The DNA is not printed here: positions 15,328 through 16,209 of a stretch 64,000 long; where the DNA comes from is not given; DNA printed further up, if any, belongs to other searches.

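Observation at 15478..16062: Protein built almost entirely from eight tandem 22-residue repeats (consensus roughly x-x-x-x-V/A-x-x-x-A/V-x-G-x-V/I-x-G-T/A-x-E/D-I/V-G-G-D)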

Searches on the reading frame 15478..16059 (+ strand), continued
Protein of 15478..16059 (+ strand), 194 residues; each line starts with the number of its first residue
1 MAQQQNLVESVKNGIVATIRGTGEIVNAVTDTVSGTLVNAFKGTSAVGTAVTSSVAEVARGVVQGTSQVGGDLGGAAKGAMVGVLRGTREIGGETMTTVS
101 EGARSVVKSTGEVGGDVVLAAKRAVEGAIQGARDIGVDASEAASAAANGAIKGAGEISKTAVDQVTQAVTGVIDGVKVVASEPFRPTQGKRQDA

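Call 54: search_protein_families(library=pfam, alignment_id=A4, max_evalue=0.00001)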
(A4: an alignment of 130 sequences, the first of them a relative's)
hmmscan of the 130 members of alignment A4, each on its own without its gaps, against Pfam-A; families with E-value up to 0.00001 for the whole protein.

A. member 1, L001:6796-8754:+ (653 aa): 4 families
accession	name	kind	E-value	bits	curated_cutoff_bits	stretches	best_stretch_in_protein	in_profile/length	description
PF00689.26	Cation_ATPase_C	-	4.2e-47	160.6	27.3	1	474-642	3-174/175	Cation transporting ATPase, C-terminus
PF00702.32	Hydrolase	-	1.1e-17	65.5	26.4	1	82-402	3-191/191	haloacid dehalogenase-like hydrolase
PF13246.12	Cation_ATPase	-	5.9e-15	55.5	21.7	1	144-230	1-90/91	Cation transport ATPase (P-type)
PF00122.25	E1-E2_ATPase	-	1.6e-06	28.2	28.1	1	2-64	119-181/181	E1-E2 ATPase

B. families by the number of members that match (of 130 scanned): 145 families (the first 25 are shown)
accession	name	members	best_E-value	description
PF03631.20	Virul_fac_BrkB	11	5.2e-66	Virulence factor BrkB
PF00924.24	MS_channel_2nd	4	6e-25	Mechanosensitive ion channel, beta-domain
PF21082.3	MS_channel_3rd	4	1.1e-17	Mechanosensitive ion channel MscS, C-terminal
PF05359.17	DUF748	3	1.3e-141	Domain of Unknown Function (DUF748)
PF00118.29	Cpn60_TCP1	3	3.2e-77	TCP-1/cpn60 chaperonin family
PF05170.20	AsmA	3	2.5e-27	AsmA family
PF21088.3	MS_channel_1st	3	8.5e-10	Mechanosensitive ion channel, transmembrane helices 2/3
PF13361.12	UvrD_C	2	2.1e-73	UvrD-like helicase C-terminal domain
PF03972.19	MmgE_PrpD_N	2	6.3e-52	MmgE/PrpD N-terminal domain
PF19305.4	MmgE_PrpD_C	2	9.2e-31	MmgE/PrpD C-terminal domain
PF01391.23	Collagen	2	5.9e-23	Collagen triple helix repeat (20 copies)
PF01521.26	Fe-S_biosyn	2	8.4e-21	Iron-sulphur cluster biosynthesis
PF00126.33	HTH_1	2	1.3e-20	Bacterial regulatory helix-turn-helix protein, lysR family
PF04055.27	Radical_SAM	2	6.4e-20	Radical SAM superfamily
PF03466.25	LysR_substrate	2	7.8e-15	LysR substrate binding domain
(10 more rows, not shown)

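Call 55: find_homologous_proteins(query=P0138, max_evalue=1e-10)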
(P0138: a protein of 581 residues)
Query P0138 (581 aa): 156 proteins with E <= 1e-10 among 8000 candidates; the best 120 are listed.
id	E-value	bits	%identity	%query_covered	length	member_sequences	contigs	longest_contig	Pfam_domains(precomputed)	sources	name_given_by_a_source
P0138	0.0e+0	1250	100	100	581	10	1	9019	PF03631.21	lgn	-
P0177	0.0e+0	1082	86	100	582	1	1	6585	PF03631.21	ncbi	-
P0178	1.2e-246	838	69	99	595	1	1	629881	PF03631.21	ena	-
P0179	4.3e-237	806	68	98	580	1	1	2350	PF03631.21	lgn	-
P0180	1.9e-236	804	65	97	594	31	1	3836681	PF03631.21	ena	-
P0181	3.6e-235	800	66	97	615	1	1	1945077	PF03631.21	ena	-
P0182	8.4e-235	799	65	99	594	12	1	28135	PF03631.21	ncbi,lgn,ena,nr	ncbi:MAG: YihY/virulence factor BrkB family protein [Dehalococcoidia bacterium]|nr:YihY/virulence fa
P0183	4.9e-234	796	65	99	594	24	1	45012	PF03631.21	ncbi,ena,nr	ncbi:MAG: YihY/virulence factor BrkB family protein [Dehalococcoidia bacterium]|nr:YihY/virulence fa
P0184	5.6e-234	796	65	97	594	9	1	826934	PF03631.21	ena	-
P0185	1.4e-232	791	66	99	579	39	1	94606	PF03631.21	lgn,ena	-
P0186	1.7e-232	791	65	99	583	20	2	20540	PF03631.21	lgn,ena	-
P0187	7.6e-232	789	65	98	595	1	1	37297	PF03631.21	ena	-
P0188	6.4e-231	786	65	97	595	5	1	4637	PF03631.21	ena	-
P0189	9.2e-230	782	64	97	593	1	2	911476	PF03631.21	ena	-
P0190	2.3e-229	781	65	97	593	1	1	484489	PF03631.21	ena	-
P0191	3.0e-229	780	63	99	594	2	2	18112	PF03631.21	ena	-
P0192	4.4e-229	780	64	97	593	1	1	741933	PF03631.21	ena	-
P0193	6.8e-229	779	64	97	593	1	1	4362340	PF03631.21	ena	-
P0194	2.1e-228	778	64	97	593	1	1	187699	PF03631.21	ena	-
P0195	3.0e-228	777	64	97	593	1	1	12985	PF03631.21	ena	-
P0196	5.2e-228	776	64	97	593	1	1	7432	PF03631.21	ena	-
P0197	3.1e-227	774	64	97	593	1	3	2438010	PF03631.21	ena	-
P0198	4.0e-227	774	63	98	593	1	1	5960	PF03631.21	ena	-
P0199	6.9e-227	773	63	98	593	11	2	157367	PF03631.21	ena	-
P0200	8.8e-227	772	63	97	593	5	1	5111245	PF03631.21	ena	-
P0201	9.9e-227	772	64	97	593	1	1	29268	PF03631.21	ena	-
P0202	1.1e-226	772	64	97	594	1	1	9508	PF03631.21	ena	-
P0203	1.1e-226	772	64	97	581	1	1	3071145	PF03631.21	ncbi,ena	-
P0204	2.1e-226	771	64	97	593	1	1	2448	PF03631.21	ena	-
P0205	2.7e-226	771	63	97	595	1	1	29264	PF03631.21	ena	-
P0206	4.3e-226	770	64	97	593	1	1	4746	PF03631.21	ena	-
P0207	9.9e-226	769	64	97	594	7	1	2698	PF03631.21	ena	-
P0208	3.9e-224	764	64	97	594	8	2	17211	PF03631.21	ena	-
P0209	4.7e-224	763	63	98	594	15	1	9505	PF03631.21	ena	-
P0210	9.7e-224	762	64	97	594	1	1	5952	PF03631.21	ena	-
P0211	1.4e-223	762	69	89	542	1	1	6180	PF03631.21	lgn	-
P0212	2.4e-223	761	64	97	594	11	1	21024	PF03631.21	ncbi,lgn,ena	-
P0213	4.8e-220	750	66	92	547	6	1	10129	PF03631.21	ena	-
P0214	2.0e-217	741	63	95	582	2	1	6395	PF03631.21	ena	-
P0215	3.1e-215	734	64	91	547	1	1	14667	PF03631.21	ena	-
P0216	1.2e-214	732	64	91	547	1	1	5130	PF03631.21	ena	-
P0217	2.6e-211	721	63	91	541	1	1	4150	PF03631.21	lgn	-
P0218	1.4e-204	699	64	89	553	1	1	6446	PF03631.21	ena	-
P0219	6.5e-148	512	47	97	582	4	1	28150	PF03631.21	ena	-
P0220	1.9e-138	481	44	98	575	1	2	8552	PF03631.21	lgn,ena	-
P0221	2.7e-136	474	45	96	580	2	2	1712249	PF03631.21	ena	-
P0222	8.0e-134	466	45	92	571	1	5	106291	PF03631.21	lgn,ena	-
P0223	1.0e-130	455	44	93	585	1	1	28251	PF03631.21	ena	-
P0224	5.6e-130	453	44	93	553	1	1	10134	PF03631.21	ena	-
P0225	1.1e-129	452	44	90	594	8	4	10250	PF03631.21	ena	-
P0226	1.6e-128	448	43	98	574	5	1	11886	PF03631.21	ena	-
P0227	3.1e-128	447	42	96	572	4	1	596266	PF03631.21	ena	-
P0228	3.3e-128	447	43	96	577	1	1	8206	PF03631.21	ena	-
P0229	6.6e-128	446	42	97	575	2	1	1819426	PF03631.21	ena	-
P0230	7.9e-128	446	45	90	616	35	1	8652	PF03631.21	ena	-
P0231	1.4e-127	445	43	92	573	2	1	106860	PF03631.21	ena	-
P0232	1.8e-127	445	43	96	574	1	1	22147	PF03631.21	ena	-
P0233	2.5e-127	444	44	91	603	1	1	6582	PF03631.21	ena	-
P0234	6.0e-127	443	43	92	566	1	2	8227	PF03631.21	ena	-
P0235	6.5e-126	439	41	99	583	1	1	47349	PF03631.21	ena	-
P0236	2.6e-125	437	43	96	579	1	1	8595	PF03631.21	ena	-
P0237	3.4e-125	437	43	98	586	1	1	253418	PF03631.21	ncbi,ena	-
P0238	4.9e-125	437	42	97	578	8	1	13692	PF03631.21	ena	-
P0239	7.1e-125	436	43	93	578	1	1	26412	PF03631.21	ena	-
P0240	1.6e-124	435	44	89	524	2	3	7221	PF03631.21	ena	-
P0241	2.2e-124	434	43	90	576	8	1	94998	PF03631.21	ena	-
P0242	2.8e-124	434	45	89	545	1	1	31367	PF03631.21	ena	-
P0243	4.1e-124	433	42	96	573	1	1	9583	PF03631.21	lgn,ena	-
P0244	4.9e-124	433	42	97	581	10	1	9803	PF03631.21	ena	-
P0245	5.4e-124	433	43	97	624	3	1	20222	PF03631.21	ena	-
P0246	9.2e-124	432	42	91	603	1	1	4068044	PF03631.21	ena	-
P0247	9.6e-124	432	42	96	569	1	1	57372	PF03631.21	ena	-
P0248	2.3e-123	431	44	90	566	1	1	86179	PF03631.21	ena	-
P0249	3.3e-123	430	41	96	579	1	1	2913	PF03631.21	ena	-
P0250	5.7e-123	430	43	97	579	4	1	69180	PF03631.21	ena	-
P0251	8.4e-123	429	42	97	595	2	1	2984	PF03631.21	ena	-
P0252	8.6e-123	429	42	88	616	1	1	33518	PF03631.21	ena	-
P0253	8.9e-123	429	43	91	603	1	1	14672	PF03631.21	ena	-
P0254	1.1e-122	429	42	98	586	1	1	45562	PF03631.21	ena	-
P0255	2.7e-122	427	44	88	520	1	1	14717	PF03631.21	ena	-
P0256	3.2e-122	427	42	91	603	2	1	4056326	PF03631.21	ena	-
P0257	3.5e-122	427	42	93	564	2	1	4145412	PF03631.21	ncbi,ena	-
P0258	9.9e-122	426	42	91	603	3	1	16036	PF03631.21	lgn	-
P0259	1.2e-121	425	43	92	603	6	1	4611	PF03631.21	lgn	-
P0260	1.5e-121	425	43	87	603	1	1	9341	PF03631.21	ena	-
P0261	2.3e-121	424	42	91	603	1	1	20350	PF03631.21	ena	-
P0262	3.3e-121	424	43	89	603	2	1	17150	PF03631.21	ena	-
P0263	3.9e-121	424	43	90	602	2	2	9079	PF03631.21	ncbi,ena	-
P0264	4.2e-121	424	40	97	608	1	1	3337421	PF03631.21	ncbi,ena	-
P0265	6.5e-121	423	42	96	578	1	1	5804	PF03631.21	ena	-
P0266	8.0e-121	423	43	87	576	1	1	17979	PF03631.21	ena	-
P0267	1.0e-120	422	43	93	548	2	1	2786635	PF03631.21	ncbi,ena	-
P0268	1.4e-120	422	41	98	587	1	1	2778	PF03631.21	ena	-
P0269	1.3e-119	419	44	92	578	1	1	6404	PF03631.21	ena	-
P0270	1.1e-118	416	42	93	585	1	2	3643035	PF03631.21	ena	-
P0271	1.3e-118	415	42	96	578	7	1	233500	PF03631.21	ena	-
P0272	1.5e-118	415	41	91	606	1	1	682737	PF03631.21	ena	-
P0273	2.3e-118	414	43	92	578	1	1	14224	PF03631.21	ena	-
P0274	1.3e-117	412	42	91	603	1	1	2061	PF03631.21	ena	-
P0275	1.7e-117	412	40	96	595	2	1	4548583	PF03631.21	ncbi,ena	-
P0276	1.3e-116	409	41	92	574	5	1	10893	PF03631.21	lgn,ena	-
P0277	2.5e-116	408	43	92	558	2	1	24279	PF03631.21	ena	-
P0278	3.1e-116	407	42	89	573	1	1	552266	PF03631.21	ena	-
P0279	3.3e-116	407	39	96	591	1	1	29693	PF03631.21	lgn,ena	-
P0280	1.6e-115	405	42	89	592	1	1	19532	PF03631.21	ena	-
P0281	3.0e-115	404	40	96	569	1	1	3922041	PF03631.21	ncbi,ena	-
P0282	6.3e-115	403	39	96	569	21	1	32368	PF03631.21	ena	-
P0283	8.0e-115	403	39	96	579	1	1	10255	PF03631.21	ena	-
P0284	3.0e-114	401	40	96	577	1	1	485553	PF03631.21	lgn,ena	-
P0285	4.1e-114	400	40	97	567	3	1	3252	PF03631.21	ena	-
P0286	4.4e-114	400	43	86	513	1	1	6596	PF03631.21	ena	-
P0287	1.1e-113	399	40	92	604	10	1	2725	PF03631.21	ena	-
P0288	1.6e-113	398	41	93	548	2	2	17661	PF03631.21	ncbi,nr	ncbi:MAG: YihY/virulence factor BrkB family protein [Chloroflexota bacterium]|nr:YihY/virulence fact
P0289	4.2e-113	397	41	99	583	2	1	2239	PF03631.21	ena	-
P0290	4.9e-113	397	42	89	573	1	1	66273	PF03631.21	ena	-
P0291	2.0e-112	395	41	92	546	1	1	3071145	PF03631.21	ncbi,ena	-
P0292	2.2e-112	395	41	92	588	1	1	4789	PF03631.21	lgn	-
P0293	2.6e-112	395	39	94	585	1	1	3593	PF03631.21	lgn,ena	-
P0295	1.3e-111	392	42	92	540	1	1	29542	PF03631.21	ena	-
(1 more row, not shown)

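Call 68: list_cluster_members(proteins=[window:15478-16059:+, window:14136-15083:-, window:17932-20484:-, window:11200-13335:+, window:22379-25531:-])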
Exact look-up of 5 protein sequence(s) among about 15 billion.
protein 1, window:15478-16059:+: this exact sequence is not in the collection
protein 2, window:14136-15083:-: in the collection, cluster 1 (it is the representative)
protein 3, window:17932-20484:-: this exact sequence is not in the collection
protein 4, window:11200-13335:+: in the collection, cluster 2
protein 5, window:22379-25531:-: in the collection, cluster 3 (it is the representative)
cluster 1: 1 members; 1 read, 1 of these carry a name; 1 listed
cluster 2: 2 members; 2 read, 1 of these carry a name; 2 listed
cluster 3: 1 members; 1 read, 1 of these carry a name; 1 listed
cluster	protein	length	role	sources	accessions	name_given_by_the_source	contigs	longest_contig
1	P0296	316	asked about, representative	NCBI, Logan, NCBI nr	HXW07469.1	MAG TPA: YihY/virulence factor BrkB family protein [Vicinamibacterales bacterium] | YihY/virulence factor BrkB family protein [Vicinamibacterales bacterium]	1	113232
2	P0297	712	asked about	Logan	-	-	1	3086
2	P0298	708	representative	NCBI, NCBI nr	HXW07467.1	MAG TPA: hypothetical protein VD833_19675 [Vicinamibacterales bacterium] | hypothetical protein [Vicinamibacterales bacterium]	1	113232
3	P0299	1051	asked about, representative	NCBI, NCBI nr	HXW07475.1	MAG TPA: FAD-binding and (Fe-S)-binding domain-containing protein [Vicinamibacterales ... | FAD-binding and (Fe-S)-binding domain-containing protein [Vicinamibacterales bacterium]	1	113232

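Call 69: predict_structure(alignment_id=A5)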
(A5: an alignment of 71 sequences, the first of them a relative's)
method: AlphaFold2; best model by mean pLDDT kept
length: 581 residues; sequences in the alignment: 71
mean_pLDDT: 83.2   pTM: 0.76
mean pLDDT of the five models: 83.2, 80.7, 80.3, 79.8, 79.4
residues with pLDDT >= 90: 220; 70-90: 286; 50-70: 63; < 50: 12
segments of 3 or more residues with pLDDT < 50: 571-581
pLDDT, mean of each block of 10 residues (from residue 1): 65 71 65 71 62 80 70 77 77 76 85 87 92 89 92 91 95 92 96 90 96 88 91 97 92 93 81 91 88 93 95 91 82 82 82 74 80 81 83 90 91 72 77 79 76 73 84 90 93 95 96 85 62 81 95 96 74 42 35
secondary structure, 60 per line:
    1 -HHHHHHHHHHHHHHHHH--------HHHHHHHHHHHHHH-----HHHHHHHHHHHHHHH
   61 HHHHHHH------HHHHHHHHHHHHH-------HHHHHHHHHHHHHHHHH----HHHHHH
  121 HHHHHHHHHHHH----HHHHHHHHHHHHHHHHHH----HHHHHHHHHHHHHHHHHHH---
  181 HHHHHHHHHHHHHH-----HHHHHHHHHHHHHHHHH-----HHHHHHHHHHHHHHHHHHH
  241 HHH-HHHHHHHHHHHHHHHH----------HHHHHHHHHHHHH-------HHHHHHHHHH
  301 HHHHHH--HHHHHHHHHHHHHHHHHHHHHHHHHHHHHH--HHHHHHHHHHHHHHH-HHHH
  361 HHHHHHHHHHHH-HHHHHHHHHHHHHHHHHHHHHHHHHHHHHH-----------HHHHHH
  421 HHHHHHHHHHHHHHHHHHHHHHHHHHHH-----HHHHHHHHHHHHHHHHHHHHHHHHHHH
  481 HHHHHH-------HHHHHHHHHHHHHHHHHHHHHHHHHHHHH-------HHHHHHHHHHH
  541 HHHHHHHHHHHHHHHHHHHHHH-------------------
elements in order: H2-18 H27-40 H46-67 H74-86 H94-110 H115-132 H137-154 H159-177 H181-194 H200-216 H222-243 H245-260 H271-283 H291-306 H309-338 H341-355 H357-372 H374-403 H415-448 H454-486 H494-522 H530-562

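Call 72: search_dna_similar(query=window:15478-16059:+, collection=plasmids, mode=protein, max_evalue=0.001, max_rows=10)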
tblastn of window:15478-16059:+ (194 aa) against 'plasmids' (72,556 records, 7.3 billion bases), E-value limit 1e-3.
No match.

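Call 73: search_protein_families(library=padloc, proteins=[window:15478-16059:+], max_evalue=0.01)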
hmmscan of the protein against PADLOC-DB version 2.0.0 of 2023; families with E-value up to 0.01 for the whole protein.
window:15478-16059:+ (194 aa): 0 families

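Call 74: find_encoding_contigs(protein=P0176, flank=6000, max_places=2)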
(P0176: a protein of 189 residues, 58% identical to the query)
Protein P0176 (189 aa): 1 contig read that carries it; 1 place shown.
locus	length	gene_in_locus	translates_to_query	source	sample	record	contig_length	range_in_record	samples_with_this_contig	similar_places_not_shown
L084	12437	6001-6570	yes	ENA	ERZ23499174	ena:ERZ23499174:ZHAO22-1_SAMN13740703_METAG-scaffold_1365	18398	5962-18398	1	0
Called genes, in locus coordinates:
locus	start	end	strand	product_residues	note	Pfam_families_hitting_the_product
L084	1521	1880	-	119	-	PF01914:MarC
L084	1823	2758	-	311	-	PF00582:Usp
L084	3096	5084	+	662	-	PF11896:GlgE_dom_N_S, PF00128:Alpha-amylase, PF21702:GLGE_C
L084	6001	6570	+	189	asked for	PF00072:Response_reg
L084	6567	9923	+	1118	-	PF00128:Alpha-amylase, PF16657:Malt_amylase_C, PF18085:Mak_N_cap, PF01636:APH (weak)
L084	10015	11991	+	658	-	PF02922:CBM_48, PF00128:Alpha-amylase (weak), PF02806:Alpha-amylase_C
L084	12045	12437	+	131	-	?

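Call 75: find_encoding_contigs(protein=P0175, flank=6000, max_places=2)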
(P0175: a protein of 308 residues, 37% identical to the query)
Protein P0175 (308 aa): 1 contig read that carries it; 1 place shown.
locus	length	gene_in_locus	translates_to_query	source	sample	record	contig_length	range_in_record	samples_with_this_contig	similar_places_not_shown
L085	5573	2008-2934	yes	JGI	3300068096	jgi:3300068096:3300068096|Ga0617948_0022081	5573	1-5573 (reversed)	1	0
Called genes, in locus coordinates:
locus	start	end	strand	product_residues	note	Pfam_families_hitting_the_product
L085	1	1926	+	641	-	?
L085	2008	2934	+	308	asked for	PF00072:Response_reg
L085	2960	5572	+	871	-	?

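Call 76: find_encoding_contigs(protein=P0009, flank=6000, max_places=2)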
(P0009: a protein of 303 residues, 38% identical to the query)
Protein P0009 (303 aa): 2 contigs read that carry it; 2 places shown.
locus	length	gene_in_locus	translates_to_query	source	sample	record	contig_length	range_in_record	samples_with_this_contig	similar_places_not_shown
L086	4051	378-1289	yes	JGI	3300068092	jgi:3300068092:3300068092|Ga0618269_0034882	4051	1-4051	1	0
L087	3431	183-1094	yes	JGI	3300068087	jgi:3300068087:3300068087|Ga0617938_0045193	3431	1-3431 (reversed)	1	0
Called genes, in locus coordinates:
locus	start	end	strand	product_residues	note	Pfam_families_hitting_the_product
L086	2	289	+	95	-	?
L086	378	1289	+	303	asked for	PF00072:Response_reg (weak)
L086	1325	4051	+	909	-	?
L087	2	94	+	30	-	?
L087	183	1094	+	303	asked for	PF00072:Response_reg (weak)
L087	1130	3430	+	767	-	?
